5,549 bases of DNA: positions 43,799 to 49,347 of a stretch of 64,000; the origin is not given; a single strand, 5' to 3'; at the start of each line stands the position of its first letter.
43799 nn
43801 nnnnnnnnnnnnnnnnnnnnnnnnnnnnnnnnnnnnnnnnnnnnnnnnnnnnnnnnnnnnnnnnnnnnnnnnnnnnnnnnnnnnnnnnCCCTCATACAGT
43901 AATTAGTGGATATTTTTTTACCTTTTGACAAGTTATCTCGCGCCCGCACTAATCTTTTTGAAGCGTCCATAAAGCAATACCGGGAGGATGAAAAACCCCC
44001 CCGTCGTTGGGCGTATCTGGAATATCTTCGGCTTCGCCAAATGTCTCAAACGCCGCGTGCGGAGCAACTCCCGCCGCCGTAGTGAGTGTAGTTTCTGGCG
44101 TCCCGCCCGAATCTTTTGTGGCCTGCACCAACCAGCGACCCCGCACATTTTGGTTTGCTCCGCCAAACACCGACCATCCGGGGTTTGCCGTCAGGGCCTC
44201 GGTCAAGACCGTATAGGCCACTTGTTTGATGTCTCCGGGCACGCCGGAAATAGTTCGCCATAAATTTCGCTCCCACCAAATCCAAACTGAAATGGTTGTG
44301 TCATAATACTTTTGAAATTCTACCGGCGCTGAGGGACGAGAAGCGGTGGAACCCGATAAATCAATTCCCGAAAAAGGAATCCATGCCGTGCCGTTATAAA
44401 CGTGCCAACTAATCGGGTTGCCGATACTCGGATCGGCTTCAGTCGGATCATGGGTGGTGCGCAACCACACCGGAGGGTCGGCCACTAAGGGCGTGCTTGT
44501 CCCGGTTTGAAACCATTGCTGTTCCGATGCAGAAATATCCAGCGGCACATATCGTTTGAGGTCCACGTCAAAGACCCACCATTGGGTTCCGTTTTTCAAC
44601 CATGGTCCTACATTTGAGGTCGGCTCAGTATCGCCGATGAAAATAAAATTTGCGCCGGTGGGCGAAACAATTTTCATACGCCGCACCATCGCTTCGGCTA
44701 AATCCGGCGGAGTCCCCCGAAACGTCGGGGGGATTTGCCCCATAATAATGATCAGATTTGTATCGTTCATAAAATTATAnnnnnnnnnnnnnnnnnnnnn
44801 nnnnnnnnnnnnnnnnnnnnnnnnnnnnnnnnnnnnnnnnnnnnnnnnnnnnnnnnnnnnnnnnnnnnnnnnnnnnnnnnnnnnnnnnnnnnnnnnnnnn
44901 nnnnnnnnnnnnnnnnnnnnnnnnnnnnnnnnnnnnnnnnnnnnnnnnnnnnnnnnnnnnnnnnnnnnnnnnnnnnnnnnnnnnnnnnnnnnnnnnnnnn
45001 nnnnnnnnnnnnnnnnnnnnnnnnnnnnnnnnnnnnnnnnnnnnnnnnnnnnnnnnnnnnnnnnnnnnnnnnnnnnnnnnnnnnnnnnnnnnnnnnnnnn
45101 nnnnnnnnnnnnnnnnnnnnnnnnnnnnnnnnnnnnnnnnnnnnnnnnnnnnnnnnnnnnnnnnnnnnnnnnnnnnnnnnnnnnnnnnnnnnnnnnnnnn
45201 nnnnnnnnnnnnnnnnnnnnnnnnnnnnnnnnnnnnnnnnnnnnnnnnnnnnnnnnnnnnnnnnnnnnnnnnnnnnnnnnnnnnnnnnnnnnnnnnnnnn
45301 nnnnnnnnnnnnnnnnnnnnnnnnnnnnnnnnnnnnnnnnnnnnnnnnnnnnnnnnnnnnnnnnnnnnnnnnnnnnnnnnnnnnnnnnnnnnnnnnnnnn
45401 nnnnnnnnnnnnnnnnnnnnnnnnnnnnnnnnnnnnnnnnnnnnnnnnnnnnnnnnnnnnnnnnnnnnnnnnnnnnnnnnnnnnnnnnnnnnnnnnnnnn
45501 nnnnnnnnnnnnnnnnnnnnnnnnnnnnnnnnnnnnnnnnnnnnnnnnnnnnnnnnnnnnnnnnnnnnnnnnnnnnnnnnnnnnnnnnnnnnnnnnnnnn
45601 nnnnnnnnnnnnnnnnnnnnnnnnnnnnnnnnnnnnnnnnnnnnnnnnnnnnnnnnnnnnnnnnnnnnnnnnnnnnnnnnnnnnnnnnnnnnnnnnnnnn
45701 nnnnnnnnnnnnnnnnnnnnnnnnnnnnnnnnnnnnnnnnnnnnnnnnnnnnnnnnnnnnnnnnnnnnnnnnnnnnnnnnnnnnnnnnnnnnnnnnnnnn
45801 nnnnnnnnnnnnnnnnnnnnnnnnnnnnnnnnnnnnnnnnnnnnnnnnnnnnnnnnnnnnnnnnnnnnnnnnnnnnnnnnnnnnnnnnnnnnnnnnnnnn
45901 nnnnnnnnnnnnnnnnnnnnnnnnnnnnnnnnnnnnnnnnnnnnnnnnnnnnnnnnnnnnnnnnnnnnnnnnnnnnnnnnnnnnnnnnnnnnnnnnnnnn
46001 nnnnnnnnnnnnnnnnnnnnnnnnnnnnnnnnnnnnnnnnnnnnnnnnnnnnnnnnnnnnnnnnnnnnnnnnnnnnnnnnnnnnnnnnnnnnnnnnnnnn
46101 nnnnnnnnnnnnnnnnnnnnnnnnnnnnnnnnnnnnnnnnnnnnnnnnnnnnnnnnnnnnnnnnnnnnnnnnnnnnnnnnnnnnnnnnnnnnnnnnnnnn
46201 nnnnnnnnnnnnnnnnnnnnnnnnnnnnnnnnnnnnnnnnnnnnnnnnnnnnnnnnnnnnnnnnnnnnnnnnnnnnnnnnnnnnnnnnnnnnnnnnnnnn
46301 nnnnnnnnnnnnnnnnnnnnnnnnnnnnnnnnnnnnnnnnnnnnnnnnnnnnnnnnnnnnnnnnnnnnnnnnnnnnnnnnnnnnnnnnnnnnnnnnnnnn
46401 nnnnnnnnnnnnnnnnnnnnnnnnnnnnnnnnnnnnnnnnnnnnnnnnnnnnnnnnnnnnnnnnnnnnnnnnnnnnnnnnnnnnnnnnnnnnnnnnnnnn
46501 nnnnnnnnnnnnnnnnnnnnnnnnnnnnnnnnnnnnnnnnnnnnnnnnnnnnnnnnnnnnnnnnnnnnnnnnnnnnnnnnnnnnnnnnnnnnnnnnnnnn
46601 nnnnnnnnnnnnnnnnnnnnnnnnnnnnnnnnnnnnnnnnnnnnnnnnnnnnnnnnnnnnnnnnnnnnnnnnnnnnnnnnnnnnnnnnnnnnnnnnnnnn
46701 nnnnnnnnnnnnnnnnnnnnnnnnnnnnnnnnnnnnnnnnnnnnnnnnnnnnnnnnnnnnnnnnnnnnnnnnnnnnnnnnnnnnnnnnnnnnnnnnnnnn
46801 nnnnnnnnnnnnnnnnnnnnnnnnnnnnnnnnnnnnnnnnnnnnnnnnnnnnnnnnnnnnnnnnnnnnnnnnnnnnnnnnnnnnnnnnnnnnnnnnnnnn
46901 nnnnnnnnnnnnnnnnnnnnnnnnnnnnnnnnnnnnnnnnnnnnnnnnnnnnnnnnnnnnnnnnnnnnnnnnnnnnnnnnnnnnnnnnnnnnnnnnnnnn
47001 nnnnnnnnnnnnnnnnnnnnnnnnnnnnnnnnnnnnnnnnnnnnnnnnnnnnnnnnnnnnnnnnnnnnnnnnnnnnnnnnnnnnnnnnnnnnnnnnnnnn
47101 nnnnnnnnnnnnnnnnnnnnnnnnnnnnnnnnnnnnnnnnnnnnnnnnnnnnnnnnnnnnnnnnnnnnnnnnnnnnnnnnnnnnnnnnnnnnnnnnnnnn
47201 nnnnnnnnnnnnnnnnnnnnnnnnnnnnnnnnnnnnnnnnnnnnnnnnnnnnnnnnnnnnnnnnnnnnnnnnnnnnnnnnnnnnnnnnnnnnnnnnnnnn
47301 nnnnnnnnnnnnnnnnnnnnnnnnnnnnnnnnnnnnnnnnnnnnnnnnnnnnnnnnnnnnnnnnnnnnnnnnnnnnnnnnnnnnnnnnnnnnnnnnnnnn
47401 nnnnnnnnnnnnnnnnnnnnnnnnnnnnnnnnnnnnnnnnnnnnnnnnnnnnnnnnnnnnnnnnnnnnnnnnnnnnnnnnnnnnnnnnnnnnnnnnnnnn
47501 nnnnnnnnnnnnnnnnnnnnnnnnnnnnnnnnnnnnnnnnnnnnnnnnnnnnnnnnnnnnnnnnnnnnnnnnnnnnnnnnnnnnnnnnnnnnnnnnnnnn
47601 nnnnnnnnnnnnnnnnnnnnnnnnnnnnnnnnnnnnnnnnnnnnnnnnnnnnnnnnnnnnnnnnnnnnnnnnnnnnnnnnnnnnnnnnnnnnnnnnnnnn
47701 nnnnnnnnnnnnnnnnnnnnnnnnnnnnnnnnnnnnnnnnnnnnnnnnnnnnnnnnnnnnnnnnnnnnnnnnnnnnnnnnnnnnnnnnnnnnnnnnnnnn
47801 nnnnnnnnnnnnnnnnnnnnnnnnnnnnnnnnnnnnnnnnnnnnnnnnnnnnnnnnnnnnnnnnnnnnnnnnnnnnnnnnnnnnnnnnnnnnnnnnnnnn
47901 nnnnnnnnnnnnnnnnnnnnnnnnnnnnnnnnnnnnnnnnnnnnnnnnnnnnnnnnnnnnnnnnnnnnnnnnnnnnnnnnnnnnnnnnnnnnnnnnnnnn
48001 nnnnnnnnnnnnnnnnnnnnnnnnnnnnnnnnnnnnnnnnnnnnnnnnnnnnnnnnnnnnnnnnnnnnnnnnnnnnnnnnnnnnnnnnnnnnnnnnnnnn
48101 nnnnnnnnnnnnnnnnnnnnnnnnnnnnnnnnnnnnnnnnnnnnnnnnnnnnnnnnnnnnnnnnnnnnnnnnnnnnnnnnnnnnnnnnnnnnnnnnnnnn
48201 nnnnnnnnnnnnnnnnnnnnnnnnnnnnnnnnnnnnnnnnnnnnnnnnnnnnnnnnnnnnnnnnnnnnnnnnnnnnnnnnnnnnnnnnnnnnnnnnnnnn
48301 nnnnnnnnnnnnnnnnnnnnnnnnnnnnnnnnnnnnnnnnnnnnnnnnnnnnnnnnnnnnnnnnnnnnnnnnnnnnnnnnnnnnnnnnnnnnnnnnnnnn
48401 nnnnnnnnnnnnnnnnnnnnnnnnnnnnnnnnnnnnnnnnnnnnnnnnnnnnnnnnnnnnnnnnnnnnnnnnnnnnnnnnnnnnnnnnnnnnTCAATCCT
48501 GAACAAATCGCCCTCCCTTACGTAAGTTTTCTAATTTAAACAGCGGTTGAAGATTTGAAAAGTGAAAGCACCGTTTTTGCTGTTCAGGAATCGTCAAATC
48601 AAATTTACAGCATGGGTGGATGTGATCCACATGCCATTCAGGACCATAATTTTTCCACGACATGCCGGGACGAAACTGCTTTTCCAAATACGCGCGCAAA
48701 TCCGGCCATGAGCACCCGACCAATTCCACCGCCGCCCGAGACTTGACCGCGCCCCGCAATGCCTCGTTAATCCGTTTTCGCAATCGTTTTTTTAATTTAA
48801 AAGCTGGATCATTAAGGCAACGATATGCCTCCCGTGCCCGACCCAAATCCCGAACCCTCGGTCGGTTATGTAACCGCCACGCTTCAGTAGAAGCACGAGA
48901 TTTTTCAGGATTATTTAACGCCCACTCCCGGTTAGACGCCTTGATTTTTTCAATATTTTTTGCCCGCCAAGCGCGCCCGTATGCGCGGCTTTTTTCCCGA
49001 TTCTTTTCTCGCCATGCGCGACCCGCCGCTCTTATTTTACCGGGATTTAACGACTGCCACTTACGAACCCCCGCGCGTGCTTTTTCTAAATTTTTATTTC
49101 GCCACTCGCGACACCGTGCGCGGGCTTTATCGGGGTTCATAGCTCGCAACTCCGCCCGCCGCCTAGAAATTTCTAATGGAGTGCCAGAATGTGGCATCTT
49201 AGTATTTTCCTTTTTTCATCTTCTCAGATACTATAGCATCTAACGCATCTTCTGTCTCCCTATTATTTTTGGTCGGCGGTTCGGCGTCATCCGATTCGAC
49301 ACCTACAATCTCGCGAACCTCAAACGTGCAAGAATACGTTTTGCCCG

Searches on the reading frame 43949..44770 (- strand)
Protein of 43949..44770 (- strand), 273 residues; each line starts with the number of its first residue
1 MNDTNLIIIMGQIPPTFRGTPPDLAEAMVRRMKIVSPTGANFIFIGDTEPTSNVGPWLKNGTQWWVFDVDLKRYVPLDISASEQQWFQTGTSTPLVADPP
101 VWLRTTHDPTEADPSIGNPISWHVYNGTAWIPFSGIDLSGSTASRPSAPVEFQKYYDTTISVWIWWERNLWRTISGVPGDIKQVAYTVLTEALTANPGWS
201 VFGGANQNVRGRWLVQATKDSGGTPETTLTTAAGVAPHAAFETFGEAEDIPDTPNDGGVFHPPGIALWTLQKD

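Call 9: search_protein_families(library=phrogs, proteins=[window:43949-44770:-], max_evalue=0.001)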
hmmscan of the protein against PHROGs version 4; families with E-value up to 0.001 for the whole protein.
window:43949-44770:- (273 aa): 1 family
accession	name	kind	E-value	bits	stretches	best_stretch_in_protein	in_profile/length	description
phrog_20787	-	head and packaging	5.6e-06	27.4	1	139-172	27-60/67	virion structural protein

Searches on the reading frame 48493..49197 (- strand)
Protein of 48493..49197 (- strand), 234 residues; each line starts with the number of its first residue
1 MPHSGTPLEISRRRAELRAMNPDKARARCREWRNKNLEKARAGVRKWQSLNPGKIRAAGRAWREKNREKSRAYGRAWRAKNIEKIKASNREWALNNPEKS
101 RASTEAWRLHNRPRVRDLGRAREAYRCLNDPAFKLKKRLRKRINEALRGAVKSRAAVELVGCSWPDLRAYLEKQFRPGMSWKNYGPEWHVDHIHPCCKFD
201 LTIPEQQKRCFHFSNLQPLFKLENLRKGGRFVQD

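Call 9: search_protein_families(library=phrogs, proteins=[window:48493-49197:-], max_evalue=0.001)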
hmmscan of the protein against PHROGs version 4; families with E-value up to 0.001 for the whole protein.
window:48493-49197:- (234 aa): 4 families
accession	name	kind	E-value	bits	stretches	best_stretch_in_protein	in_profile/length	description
phrog_1035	-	DNA, RNA and nucleotide metabolism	5.9e-10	40.4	1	66-231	79-214/271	endonuclease VII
phrog_14214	-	unknown function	7e-08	33.5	1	60-93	15-49/58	-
phrog_10829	-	unknown function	2.8e-05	25.2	0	8-74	90-154/165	-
phrog_28061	-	unknown function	4.4e-05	24.9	1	179-228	6-54/62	-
